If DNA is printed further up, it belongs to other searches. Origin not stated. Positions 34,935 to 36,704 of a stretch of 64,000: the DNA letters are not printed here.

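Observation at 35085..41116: Candidate undescribed pathway: cysteate-synthase-like enzyme + decarboxylase + two TPR/ATP-grasp ligases (possible taurine-type amine made and then ligated)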

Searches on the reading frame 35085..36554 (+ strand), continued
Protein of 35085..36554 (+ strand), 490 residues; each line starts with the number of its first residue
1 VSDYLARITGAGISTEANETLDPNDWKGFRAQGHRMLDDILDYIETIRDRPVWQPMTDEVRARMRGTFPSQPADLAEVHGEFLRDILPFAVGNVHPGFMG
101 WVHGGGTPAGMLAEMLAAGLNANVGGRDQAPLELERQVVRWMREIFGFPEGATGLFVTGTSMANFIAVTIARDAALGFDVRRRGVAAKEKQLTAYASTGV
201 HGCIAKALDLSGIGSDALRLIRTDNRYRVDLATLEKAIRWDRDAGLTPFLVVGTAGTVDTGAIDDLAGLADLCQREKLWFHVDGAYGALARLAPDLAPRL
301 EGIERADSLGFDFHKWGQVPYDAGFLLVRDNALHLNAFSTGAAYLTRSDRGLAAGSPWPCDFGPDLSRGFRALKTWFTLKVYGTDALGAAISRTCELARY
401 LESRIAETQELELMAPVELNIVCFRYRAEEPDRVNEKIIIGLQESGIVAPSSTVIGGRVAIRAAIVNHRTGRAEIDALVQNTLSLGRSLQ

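Call 44: search_solved_structures(query=window:35085-36554:+, max_evalue=1e-45, show_alignments=5)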
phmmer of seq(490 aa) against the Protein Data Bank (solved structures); distinct sequences matched with E-value up to 1e-45: 12.
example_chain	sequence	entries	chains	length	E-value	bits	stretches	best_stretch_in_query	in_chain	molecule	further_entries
4obu_E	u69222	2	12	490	5e-71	243.2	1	47-472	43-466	Pyridoxal-dependent decarboxylase domain protein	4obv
7xin_A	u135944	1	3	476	5.2e-64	220.1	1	28-476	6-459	DOPA decarboxylase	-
6eei_A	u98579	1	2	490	2.4e-57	198.1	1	18-466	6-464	Tyrosine decarboxylase 1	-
5o5c_A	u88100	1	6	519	2.1e-50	175.2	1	70-487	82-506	Putative decarboxylase involved in desferrioxamine biosynthesis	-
6eew_A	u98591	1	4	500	3.4e-49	171.2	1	21-470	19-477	Aromatic-L-amino-acid decarboxylase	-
9dui_A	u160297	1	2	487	9.2e-49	169.8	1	28-469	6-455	Aromatic-L-amino-acid decarboxylase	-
1js3_A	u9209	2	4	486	9.6e-49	169.7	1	28-469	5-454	DOPA decarboxylase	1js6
6liu_A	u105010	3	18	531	1.8e-48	168.8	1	21-430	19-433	Tyrosine/DOPA decarboxylase 2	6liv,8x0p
4e1o_A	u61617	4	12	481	7.5e-48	166.8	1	28-475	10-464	Histidine decarboxylase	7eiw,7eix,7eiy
8x0o_A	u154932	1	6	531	3.2e-47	164.7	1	21-430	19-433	Tyrosine/DOPA decarboxylase 2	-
6khn_A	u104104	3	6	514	3.8e-46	161.2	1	18-466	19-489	Tryptophan decarboxylase 1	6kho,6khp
6eem_A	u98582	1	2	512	5.2e-46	160.7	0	19-428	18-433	Tyrosine/dopa decarboxylase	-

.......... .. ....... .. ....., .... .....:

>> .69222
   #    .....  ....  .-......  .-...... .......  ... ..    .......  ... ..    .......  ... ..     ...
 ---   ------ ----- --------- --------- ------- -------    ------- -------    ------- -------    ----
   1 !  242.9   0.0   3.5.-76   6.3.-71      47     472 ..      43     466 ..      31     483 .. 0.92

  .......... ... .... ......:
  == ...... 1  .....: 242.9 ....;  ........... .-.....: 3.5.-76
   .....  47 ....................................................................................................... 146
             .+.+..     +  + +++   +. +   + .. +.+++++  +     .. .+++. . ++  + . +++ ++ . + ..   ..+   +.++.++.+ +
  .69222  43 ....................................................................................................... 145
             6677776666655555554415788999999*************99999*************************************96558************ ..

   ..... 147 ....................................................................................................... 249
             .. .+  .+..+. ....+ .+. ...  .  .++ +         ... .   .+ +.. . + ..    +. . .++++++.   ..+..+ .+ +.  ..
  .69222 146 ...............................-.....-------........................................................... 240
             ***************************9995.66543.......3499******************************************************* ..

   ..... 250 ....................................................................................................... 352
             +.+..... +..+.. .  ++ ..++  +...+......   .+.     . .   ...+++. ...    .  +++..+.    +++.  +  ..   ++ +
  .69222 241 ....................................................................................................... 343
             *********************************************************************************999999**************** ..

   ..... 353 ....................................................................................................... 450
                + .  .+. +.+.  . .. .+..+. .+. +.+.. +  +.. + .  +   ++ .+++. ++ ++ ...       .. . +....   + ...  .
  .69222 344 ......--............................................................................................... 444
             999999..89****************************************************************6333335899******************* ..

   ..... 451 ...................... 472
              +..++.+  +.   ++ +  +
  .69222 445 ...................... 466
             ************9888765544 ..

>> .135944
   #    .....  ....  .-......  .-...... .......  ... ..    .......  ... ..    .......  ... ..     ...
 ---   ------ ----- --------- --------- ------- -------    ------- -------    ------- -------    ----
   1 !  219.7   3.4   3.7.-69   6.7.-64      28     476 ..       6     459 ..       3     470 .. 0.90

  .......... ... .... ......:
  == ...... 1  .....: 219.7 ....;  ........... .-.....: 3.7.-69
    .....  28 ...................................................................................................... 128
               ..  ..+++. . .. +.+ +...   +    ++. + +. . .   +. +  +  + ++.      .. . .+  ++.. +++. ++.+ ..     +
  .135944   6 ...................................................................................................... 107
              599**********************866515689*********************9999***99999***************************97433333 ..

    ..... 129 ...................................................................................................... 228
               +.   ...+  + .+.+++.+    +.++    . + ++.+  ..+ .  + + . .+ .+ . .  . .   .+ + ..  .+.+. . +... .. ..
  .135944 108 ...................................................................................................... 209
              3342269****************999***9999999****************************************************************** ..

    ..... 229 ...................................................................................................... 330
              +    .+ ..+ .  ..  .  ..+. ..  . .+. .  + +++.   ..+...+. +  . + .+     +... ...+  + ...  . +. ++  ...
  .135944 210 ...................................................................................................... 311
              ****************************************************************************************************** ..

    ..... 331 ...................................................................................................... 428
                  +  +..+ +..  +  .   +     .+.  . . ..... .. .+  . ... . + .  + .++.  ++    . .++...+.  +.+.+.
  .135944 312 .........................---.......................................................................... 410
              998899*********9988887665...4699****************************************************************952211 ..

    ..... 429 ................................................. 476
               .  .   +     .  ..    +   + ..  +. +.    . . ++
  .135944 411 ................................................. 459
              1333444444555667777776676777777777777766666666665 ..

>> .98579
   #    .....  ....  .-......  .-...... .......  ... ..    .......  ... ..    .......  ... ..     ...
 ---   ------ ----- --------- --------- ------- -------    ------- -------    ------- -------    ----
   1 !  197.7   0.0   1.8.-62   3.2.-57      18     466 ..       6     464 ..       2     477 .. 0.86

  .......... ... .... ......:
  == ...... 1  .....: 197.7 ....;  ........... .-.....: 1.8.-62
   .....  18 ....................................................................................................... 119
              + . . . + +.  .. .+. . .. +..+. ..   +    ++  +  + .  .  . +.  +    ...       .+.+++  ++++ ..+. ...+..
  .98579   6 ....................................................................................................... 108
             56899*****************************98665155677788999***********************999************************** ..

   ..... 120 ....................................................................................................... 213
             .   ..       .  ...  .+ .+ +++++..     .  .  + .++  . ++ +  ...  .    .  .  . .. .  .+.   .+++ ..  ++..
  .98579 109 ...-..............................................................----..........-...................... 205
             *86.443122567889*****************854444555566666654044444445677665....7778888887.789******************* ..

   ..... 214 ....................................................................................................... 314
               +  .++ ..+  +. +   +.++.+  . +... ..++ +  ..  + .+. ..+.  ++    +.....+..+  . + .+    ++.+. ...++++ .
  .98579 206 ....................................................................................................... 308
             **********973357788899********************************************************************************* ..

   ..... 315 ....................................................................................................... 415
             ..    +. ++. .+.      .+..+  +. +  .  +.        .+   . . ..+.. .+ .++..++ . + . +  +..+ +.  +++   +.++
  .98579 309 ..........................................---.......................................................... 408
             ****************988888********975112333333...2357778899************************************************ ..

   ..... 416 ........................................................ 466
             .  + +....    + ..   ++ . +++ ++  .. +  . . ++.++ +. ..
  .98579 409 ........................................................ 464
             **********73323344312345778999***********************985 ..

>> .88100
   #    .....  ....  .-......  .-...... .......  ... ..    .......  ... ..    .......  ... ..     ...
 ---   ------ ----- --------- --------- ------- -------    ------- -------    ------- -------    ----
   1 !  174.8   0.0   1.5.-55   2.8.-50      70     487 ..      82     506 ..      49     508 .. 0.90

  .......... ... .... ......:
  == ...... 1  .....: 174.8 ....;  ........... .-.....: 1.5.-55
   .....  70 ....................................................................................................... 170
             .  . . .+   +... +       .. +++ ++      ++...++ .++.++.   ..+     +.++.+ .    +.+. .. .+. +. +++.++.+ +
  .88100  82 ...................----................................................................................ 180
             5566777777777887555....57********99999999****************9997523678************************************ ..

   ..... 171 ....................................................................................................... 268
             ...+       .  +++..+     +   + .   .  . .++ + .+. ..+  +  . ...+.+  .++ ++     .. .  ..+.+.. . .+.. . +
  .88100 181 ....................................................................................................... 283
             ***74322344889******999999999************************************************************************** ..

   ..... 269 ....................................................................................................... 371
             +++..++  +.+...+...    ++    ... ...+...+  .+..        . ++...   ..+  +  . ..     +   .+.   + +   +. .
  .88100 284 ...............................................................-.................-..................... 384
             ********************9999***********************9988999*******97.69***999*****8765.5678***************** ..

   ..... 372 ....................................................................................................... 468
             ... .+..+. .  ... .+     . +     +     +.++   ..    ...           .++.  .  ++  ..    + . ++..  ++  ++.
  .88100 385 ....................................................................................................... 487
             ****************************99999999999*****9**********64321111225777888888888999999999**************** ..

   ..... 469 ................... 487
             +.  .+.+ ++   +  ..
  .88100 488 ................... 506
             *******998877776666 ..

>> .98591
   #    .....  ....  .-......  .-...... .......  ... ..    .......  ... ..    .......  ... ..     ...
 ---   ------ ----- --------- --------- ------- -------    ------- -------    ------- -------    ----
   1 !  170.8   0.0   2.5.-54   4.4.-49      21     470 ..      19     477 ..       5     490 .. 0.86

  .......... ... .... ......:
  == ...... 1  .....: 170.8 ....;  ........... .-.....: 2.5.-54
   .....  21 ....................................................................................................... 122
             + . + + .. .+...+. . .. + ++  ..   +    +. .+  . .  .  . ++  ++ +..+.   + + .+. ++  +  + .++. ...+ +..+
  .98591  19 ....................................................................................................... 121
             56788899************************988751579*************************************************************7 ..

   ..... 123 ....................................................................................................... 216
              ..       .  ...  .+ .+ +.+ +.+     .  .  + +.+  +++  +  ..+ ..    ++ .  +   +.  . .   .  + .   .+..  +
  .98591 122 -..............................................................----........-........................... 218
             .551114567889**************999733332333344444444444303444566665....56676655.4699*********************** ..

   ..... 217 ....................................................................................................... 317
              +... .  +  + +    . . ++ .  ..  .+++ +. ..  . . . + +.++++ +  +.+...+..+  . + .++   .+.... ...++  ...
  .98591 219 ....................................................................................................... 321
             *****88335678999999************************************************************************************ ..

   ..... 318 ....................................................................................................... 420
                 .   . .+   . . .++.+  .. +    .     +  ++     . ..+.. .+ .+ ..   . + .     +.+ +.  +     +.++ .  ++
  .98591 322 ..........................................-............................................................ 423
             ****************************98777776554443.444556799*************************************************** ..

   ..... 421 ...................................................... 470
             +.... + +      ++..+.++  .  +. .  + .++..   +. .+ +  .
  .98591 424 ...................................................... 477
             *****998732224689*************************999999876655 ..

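Call 46: search_protein_families(library=ncbifam, proteins=[L088:12688-14253:+, L088:11447-12685:+], max_evalue=0.01)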
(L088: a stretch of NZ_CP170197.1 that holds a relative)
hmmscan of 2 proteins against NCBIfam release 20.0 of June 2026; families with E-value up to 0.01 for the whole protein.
L088:12688-14253:+ (521 aa): 0 families

L088:11447-12685:+ (412 aa): 1 family
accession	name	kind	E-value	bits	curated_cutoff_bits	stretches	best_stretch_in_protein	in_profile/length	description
TIGR00768.1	rimK_fam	subfamily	3e-05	23.5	143.4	0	138-277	43-174/276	RimK family alpha-L-glutamate ligase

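Call 47: search_solved_structures(query=L088:12688-14253:+, max_evalue=1)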
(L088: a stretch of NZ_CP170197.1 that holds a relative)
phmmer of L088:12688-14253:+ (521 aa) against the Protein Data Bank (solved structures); distinct sequences matched with E-value up to 1: 1.
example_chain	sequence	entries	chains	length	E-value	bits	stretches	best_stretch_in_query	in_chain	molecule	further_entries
9s5j_X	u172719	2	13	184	0.53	12.4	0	397-436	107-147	adaptor protein | Tail tubular protein A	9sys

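Call 57: search_solved_structures(query=A2, max_evalue=10, show_alignments=1)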
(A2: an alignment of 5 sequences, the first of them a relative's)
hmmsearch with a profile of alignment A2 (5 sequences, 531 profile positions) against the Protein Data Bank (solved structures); distinct sequences matched with E-value up to 10: 2.
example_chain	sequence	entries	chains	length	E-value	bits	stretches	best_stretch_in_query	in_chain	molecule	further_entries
7pwg_S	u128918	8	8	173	1.3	10.6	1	327-377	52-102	60S ribosomal protein L18a | Ribosomal protein L18a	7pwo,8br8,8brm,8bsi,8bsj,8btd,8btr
8fru_S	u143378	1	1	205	1.5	10.4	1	303-377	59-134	60S ribosomal protein eL20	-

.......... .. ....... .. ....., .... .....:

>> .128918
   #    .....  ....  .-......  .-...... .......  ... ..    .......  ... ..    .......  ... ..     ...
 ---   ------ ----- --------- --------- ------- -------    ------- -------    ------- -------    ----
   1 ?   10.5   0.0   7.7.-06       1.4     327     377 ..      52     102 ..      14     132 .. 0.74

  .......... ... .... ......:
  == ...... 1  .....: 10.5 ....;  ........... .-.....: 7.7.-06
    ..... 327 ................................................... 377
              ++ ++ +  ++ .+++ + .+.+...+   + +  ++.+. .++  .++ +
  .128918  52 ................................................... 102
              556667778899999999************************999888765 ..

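Call 58: search_protein_families(library=pfam, proteins=[L088:12688-14253:+, L084:12905-14470:+, L092:8198-9844:+, L090:12476-13951:+], max_evalue=10)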
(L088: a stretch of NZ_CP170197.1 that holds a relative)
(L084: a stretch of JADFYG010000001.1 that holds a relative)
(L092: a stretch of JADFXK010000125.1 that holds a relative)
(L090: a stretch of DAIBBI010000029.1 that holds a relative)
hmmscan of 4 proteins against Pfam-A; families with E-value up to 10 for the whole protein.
L088:12688-14253:+ (521 aa): 0 families

L084:12905-14470:+ (521 aa): 0 families

L092:8198-9844:+ (548 aa): 0 families

L090:12476-13951:+ (491 aa): 0 families

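Call 96: search_protein_families(library=pfam, proteins=[L013:4866-8351:-, L031:13058-14083:+, L031:13957-14718:+, L031:17179-18204:-, L031:18197-19861:-, L031:15205-16560:-, L018:8292-9347:-, L025:5897-8371:+], max_evalue=0.0001)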
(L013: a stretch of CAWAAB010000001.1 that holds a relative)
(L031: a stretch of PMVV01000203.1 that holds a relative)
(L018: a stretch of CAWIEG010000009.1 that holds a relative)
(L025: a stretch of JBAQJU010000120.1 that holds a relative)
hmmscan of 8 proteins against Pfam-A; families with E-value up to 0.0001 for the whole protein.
L013:4866-8351:- (1161 aa): 3 families
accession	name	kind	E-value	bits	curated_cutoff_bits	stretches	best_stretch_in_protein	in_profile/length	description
PF25183.1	OMP_b-brl_4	-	9.3e-213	709.5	30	1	282-1154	1-838/838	Outer membrane beta barrel domain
PF13620.12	CarboxypepD_reg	-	1.1e-21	77.4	32.3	1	74-155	1-82/82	Carboxypeptidase regulatory-like domain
PF13715.12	CarbopepD_reg_2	-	6.2e-06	26.6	32.2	1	75-151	1-73/88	CarboxypepD_reg-like domain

L031:13058-14083:+ (341 aa): 2 families
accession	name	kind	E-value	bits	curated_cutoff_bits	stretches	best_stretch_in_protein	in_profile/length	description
PF01618.21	MotA_ExbB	-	1.8e-19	70.2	22.9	1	177-289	5-122/127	MotA/TolQ/ExbB proton channel family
PF20560.3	MotA_N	-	9.3e-06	26.2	27.3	1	79-144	1-67/91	Motility protein A N-terminal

L031:13957-14718:+ (253 aa): 2 families
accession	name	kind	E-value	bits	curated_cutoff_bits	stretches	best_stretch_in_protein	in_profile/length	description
PF00691.25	OmpA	-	2.9e-12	47.2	27.2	1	137-236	1-98/98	OmpA family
PF13677.11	MotB_plug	-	3.9e-08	33.2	24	1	49-74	10-35/58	Membrane MotB of proton-channel complex MotA/MotB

L031:17179-18204:- (341 aa): 4 families
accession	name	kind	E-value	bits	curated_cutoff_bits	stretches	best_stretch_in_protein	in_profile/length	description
PF01706.21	FliG_C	-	4.2e-36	124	23.3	1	225-329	2-106/108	FliG C-terminal domain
PF14841.11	FliG_M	-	8.2e-30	103.3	25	1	124-195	1-72/76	FliG middle domain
PF14842.11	FliG_N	-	1.8e-29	102.8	25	2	12-103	3-94/104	FliG N-terminal domain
PF03448.22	MgtE_N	-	6.7e-05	23.8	25.9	0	135-232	2-91/102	MgtE intracellular N domain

L031:18197-19861:- (554 aa): 2 families
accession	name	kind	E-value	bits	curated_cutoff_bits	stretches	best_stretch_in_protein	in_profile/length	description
PF01514.23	YscJ_FliF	-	6.5e-63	212.3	24.4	1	41-212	5-178/179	Secretory protein of YscJ/FliF family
PF08345.17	YscJ_FliF_C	-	3.7e-32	112.2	23.8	1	248-410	1-147/147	Flagellar M-ring protein C-terminal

L031:15205-16560:- (451 aa): 2 families
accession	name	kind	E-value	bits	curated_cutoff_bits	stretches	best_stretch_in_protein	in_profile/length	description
PF00006.31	ATP-synt_ab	-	9.6e-89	297.1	29.5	1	160-369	1-213/213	ATP synthase alpha/beta family, nucleotide-binding domain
PF18269.6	T3SS_ATPase_C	-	8.7e-21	74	22.7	1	379-442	4-68/72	T3SS EscN ATPase C-terminal domain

L018:8292-9347:- (351 aa): 1 family
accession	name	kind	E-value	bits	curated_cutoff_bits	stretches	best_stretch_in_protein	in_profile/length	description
PF00155.27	Aminotran_1_2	-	1.1e-39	137.1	19.7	1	25-340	3-354/361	Aminotransferase class I and II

L025:5897-8371:+ (824 aa): 2 families
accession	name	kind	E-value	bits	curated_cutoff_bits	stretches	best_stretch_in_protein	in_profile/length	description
PF00330.25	Aconitase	-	3.4e-92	310.3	28.7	1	438-815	53-463/463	Aconitase family (aconitate hydratase)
PF00694.25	Aconitase_C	-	3.7e-08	34.2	22.8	1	247-292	80-125/131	Aconitase C-terminal domain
